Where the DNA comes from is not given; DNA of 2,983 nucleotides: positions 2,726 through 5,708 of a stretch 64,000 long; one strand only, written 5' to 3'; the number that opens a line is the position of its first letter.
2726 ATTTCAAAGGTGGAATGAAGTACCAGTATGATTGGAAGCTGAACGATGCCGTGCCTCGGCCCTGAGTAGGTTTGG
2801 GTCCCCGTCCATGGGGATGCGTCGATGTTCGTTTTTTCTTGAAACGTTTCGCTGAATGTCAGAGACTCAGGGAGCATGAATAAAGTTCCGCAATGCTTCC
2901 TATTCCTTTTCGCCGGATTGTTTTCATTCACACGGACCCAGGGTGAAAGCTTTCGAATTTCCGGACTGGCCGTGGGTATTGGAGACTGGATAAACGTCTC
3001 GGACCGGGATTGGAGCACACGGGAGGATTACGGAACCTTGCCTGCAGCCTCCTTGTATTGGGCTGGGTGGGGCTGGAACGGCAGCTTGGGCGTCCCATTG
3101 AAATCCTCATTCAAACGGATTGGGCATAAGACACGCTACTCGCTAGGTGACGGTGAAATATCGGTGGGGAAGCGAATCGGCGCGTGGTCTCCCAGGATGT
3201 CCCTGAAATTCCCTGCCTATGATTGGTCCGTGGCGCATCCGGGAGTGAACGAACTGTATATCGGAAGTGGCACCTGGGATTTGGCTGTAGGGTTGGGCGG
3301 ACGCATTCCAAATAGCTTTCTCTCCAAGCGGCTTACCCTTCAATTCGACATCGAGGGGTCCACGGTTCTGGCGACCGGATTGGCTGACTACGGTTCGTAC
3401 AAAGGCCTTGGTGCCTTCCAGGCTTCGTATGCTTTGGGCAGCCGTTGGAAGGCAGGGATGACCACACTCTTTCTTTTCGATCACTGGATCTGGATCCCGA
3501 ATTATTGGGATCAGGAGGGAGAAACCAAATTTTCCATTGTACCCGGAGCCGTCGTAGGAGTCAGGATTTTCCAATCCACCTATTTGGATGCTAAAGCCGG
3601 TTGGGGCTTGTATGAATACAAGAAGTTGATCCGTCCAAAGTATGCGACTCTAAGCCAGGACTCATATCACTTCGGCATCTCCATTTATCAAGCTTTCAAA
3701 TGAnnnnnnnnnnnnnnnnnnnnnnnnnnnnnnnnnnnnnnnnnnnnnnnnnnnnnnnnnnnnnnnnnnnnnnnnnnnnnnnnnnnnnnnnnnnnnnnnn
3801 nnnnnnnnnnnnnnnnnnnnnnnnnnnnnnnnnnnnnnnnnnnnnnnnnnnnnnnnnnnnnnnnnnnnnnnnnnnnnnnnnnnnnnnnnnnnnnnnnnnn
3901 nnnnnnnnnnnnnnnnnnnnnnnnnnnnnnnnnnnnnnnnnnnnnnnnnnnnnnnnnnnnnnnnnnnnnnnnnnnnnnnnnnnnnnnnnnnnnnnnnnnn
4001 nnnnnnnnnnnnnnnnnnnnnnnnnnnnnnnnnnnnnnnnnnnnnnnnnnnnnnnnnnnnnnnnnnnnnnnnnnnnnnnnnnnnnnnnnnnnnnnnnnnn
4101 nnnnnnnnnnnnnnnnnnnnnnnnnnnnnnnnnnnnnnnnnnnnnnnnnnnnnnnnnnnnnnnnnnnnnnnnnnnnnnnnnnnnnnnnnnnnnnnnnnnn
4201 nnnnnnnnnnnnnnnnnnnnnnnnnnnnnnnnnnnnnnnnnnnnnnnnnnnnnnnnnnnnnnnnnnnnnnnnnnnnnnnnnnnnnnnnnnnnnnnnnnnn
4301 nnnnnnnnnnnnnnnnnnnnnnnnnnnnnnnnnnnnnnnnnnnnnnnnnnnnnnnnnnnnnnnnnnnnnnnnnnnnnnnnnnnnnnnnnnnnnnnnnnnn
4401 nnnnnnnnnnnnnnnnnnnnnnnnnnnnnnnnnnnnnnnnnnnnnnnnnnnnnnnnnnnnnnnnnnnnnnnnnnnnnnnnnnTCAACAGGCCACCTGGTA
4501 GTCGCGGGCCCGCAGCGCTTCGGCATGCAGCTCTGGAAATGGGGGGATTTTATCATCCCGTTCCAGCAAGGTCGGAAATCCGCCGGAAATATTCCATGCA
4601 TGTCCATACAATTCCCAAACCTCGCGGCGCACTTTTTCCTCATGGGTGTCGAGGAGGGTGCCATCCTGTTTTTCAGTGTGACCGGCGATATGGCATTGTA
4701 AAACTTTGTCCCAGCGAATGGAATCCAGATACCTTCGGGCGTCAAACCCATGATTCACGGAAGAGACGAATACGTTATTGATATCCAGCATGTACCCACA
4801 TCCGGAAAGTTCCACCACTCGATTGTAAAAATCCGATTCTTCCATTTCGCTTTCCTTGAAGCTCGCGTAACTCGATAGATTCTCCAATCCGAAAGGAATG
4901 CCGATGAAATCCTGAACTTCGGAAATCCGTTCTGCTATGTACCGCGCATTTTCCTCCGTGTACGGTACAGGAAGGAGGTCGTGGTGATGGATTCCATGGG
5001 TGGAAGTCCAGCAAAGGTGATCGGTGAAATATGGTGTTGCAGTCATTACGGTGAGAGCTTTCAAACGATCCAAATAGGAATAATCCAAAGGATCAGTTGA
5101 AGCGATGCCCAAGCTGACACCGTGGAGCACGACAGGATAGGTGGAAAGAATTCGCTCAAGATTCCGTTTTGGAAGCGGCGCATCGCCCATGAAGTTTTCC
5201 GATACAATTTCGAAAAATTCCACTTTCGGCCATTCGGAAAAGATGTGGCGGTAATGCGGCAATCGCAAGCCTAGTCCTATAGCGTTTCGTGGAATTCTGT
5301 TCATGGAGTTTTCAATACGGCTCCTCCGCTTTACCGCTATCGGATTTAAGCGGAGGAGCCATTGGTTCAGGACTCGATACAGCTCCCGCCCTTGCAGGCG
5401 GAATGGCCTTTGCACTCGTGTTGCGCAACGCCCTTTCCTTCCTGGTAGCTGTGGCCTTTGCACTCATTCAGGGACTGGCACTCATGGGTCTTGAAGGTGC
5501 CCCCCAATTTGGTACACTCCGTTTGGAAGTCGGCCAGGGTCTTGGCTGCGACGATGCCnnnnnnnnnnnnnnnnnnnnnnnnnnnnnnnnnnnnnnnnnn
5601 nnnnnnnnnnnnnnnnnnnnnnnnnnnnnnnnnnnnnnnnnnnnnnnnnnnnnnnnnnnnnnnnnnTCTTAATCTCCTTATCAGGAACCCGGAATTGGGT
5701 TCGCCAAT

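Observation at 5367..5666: Precursor peptide with a lipoprotein-type signal and a duplicated ECKGHS core motif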

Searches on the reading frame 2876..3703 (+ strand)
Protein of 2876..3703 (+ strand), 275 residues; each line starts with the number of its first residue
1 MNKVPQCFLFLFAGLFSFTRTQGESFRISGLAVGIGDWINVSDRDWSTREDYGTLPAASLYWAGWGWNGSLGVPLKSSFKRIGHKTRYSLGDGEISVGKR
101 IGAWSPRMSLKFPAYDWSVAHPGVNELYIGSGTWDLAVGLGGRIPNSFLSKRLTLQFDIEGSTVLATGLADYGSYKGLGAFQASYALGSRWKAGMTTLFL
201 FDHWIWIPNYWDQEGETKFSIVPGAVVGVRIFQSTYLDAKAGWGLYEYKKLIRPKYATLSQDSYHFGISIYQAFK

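Call 3: search_protein_families(library=pfam, proteins=[window:2876-3703:+], max_evalue=0.01)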
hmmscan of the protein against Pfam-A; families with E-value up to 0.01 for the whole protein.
window:2876-3703:+ (275 aa): 0 families

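Call 4: search_protein_families(library=ncbifam, proteins=[window:2876-3703:+], max_evalue=0.01)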
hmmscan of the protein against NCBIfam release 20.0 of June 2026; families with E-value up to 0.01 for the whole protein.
window:2876-3703:+ (275 aa): 0 families

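Call 71: search_solved_structures(query=A4, max_evalue=10)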
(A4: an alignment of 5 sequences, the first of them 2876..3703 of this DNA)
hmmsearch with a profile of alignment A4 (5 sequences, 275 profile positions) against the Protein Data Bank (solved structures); distinct sequences matched with E-value up to 10: 0.

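Call 72: search_protein_families(library=pfam, alignment_id=A4, max_evalue=10)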
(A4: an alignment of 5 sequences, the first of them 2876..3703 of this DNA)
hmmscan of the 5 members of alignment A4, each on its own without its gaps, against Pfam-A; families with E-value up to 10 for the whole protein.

A. member 1, window:2876-3703:+ (275 aa): 0 families

B. families by the number of members that match (of 5 scanned): 1 family
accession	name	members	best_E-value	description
PF08551.15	DUF1751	1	0.079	Eukaryotic integral membrane protein (DUF1751)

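Call 77: predict_structure(protein=window:2876-3703:+)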
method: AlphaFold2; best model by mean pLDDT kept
length: 275 residues; sequences in the alignment: 1
mean_pLDDT: 31.8   pTM: 0.23
mean pLDDT of the five models: 31.8, 29.2, 26.8, 25.0, 24.8
residues with pLDDT >= 90: 0; 70-90: 0; 50-70: 0; < 50: 275
segments of 3 or more residues with pLDDT < 50: 1-275
pLDDT, mean of each block of 10 residues (from residue 1): 36 39 38 38 43 35 32 29 26 23 24 25 27 29 32 32 31 33 38 40 39 40 29 27 26 27 27 23
secondary structure, 60 per line:
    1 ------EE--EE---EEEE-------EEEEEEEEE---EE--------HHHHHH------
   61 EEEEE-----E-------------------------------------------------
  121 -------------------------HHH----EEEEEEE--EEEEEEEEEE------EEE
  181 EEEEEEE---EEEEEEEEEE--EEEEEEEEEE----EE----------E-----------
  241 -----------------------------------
elements in order: E16-19 E27-35 H49-54 E61-65 E153-159 E162-171 E178-187 E191-200 E203-212

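Call 80: find_related_loci(query=A4, collection=metagenome_contigs, flank=5000)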
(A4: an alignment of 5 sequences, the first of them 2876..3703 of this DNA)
Query A4 (275 aa) in metagenome_contigs; peptide patterns used: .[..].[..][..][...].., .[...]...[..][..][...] (x = any residue, [..] = any of these).
254 stretches matched a pattern; 2 encode a relative of the query (tblastn E <= 1e-3); 2 distinct loci.
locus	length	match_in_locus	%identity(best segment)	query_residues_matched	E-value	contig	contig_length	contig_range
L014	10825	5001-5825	53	3-274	3e-98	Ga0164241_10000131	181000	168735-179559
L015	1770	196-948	43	26-274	3e-65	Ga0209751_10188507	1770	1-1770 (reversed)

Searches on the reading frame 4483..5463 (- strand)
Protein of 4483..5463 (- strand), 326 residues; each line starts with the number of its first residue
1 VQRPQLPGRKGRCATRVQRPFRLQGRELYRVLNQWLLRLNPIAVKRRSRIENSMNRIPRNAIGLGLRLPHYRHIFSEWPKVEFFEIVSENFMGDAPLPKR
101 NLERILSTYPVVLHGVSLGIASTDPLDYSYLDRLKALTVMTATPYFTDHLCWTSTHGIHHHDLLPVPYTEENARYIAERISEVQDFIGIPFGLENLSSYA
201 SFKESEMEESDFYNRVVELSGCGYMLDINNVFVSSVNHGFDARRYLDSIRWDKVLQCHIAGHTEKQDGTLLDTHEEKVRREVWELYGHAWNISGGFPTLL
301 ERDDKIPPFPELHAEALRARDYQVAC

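Call 3: search_protein_families(library=pfam, proteins=[window:4483-5463:-], max_evalue=0.01)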
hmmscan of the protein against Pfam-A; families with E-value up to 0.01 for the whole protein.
window:4483-5463:- (326 aa): 1 family
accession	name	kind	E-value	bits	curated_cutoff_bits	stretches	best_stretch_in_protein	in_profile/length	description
PF05114.20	MbnB_TglH_ChrH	-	4.6e-97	324.8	25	1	62-323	2-262/263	RiPP precursor modification enzyme MbnB/TglH/ChrH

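Call 4: search_protein_families(library=ncbifam, proteins=[window:4483-5463:-], max_evalue=0.01)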
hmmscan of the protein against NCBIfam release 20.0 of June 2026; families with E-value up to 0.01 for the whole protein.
window:4483-5463:- (326 aa): 5 families
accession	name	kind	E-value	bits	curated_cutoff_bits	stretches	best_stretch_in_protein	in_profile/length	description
NF050167.1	MNIO_BufB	equivalog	5e-92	307.9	310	1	62-320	1-262/262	MNIO family bufferin maturase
NF003818.2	PRK05409.1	equivalog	8.8e-75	251.7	360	1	62-322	2-263/264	HvfB family MNIO-type RiPP peptide maturase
NF050151.1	RiPP_MNIO_ApyH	equivalog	3.7e-21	75.5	400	1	104-286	50-242/283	multinuclear non-heme iron-dependent oxidative enzyme ApyH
TIGR04159.2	methbact_MbnB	equivalog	5.9e-15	55.5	325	1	80-284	22-219/261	methanobactin biosynthesis protein MbnB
NF050165.1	MNIO_ChrH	equivalog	1e-13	51.1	600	1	129-285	79-239/363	MNIO family chryseobactin maturase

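Call 91: search_solved_structures(query=window:4483-5304:-, max_evalue=0.001)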
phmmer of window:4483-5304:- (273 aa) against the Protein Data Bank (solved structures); distinct sequences matched with E-value up to 0.001: 8.
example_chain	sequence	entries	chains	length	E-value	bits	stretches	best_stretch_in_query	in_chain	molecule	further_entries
3bww_A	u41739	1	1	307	7.5e-48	166.1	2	26-217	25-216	Protein of unknown function DUF692/COG3220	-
8hci_D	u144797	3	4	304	1e-17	67.2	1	46-236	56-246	DUF692 family protein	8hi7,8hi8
7dz9_A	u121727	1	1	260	3.8e-10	42.4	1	27-251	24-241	MbnB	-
7dz9_B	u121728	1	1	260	3.8e-10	42.4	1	27-251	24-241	cpMbnB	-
7fc0_B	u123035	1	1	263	7.6e-06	28.3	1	11-253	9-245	Methanobactin biosynthesis cassette protein MbnB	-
7fc0_E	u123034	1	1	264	7.6e-06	28.3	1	11-253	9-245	Methanobactin biosynthesis cassette protein MbnB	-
7tcr_A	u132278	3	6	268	7.8e-06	28.3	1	27-231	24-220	Methanobactin biosynthesis cassette protein MbnB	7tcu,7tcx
7tcw_A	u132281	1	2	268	4.7e-05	25.7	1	27-209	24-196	Methanobactin biosynthesis cassette protein MbnB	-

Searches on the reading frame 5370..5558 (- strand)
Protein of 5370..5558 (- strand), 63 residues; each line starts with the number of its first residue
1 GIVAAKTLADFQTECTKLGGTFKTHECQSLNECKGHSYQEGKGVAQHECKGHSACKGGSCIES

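Call 42: search_protein_representatives(alignment_id=A2)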
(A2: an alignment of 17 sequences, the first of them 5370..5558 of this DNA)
Query: 17 sequences, 63 profile positions. Proteins with E-value up to 0.001 (for the whole library): 112; up to 1e-10: 16; up to 1e-30: 0. The best 112 are listed.
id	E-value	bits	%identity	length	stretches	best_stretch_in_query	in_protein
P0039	4.3e-27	109.9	-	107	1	1-62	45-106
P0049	6.7e-25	102.9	-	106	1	1-62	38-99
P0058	1.4e-22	95.5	-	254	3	7-62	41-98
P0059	2.6e-22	94.6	-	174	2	10-63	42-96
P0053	4.0e-21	90.8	-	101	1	2-62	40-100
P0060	1.2e-18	82.8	-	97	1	2-61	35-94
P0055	3.7e-18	81.3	-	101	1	2-62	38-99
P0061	4.9e-18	80.9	-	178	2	6-61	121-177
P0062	6.6e-16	74.1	-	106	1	1-61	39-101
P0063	1.4e-15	73.0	-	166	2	4-61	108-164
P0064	2.9e-15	72.0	-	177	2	3-63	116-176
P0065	4.9e-15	71.3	-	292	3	5-60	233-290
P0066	3.8e-14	68.5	-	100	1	7-62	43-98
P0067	1.4e-13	66.6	-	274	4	10-58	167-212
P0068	9.4e-12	60.8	-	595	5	1-60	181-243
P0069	5.5e-11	58.3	-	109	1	4-62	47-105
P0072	1.7e-08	50.3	-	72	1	7-61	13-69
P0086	7.8e-07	45.0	-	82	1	7-61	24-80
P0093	2.1e-06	43.7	-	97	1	3-61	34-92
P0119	2.1e-05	40.5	-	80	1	6-61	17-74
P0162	7.1e-04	35.6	-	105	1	7-61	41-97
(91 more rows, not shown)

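Call 45: search_protein_families(library=ncbifam, proteins=[P0058, P0059, P0061, P0066, P0069, P0072, P0086, P0093, P0119, P0162], max_evalue=0.1)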
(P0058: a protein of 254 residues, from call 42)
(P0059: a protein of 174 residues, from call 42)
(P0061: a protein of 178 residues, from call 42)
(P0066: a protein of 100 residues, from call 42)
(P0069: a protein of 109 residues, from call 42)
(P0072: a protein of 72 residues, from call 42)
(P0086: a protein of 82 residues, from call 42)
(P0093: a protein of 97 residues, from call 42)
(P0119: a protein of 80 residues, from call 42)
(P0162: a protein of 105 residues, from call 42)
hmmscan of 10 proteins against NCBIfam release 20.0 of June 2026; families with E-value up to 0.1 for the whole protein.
P0058 (254 aa): 2 families
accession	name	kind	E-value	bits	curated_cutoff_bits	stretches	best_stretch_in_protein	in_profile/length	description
NF050166.1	Cu_RiPP_BufA2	equivalog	0.0034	17.6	60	1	114-180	4-68/79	BufA2 family periplasmic bufferin-type metallophore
NF033894.1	Eex_IncN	subfamily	0.014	15.3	33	1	17-63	11-56/65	EexN family lipoprotein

P0059 (174 aa): 1 family
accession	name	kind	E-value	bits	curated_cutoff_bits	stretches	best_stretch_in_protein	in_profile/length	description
NF050166.1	Cu_RiPP_BufA2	equivalog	0.00018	21.6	60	1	58-97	32-67/79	BufA2 family periplasmic bufferin-type metallophore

P0061 (178 aa): 0 families

P0066 (100 aa): 3 families
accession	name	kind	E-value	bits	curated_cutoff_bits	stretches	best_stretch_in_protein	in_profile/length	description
NF033894.1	Eex_IncN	subfamily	5.9e-05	22.9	33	1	12-67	2-59/65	EexN family lipoprotein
NF050166.1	Cu_RiPP_BufA2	equivalog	0.00087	19.4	60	2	19-75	7-64/79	BufA2 family periplasmic bufferin-type metallophore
TIGR01707.1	gspI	equivalog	0.081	13.4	44.35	1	13-62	9-59/101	type II secretion system minor pseudopilin GspI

P0069 (109 aa): 2 families
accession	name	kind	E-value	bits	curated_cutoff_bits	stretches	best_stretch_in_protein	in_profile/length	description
NF033894.1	Eex_IncN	subfamily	0.00051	19.9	33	1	5-71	1-56/65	EexN family lipoprotein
NF050166.1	Cu_RiPP_BufA2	equivalog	0.016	15.4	60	1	57-82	38-64/79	BufA2 family periplasmic bufferin-type metallophore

P0072 (72 aa): 1 family
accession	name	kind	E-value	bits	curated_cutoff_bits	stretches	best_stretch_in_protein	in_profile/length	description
NF050166.1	Cu_RiPP_BufA2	equivalog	0.027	14.7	60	0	33-65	32-60/79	BufA2 family periplasmic bufferin-type metallophore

P0086 (82 aa): 1 family
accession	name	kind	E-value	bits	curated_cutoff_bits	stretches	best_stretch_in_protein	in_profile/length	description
NF050166.1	Cu_RiPP_BufA2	equivalog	7.1e-05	22.9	60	1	42-76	30-60/79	BufA2 family periplasmic bufferin-type metallophore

P0093 (97 aa): 5 families
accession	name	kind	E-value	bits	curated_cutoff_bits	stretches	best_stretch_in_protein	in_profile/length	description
NF003356.0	PRK04405.1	subfamily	0.0013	17.8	339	1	3-46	5-48/299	peptidylprolyl isomerase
NF002824.0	PRK02998.1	subfamily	0.011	15.1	360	1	1-47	1-46/283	peptidylprolyl isomerase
NF000320.3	blaPEN-Bcc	equivalog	0.025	13.9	540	1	3-57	7-60/300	PEN family class A beta-lactamase, Bcc-type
NF002846.0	PRK03095.1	equivalog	0.041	13.4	361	1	6-51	4-49/287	peptidylprolyl isomerase PrsA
NF008627.0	PRK11615.1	equivalog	0.048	13.3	221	1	7-42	5-40/185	DcrB family lipoprotein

P0119 (80 aa): 1 family
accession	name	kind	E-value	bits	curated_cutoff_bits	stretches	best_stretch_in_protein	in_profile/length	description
NF050166.1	Cu_RiPP_BufA2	equivalog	0.051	13.8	60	0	37-71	31-61/79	BufA2 family periplasmic bufferin-type metallophore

P0162 (105 aa): 2 families
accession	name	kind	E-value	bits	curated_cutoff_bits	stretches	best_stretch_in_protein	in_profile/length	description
NF050166.1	Cu_RiPP_BufA2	equivalog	0.017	15.3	60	1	55-93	26-60/79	BufA2 family periplasmic bufferin-type metallophore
NF007611.1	PRK10259.1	equivalog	0.084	13.4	110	1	2-81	3-79/86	DUF1471 family protein YbiJ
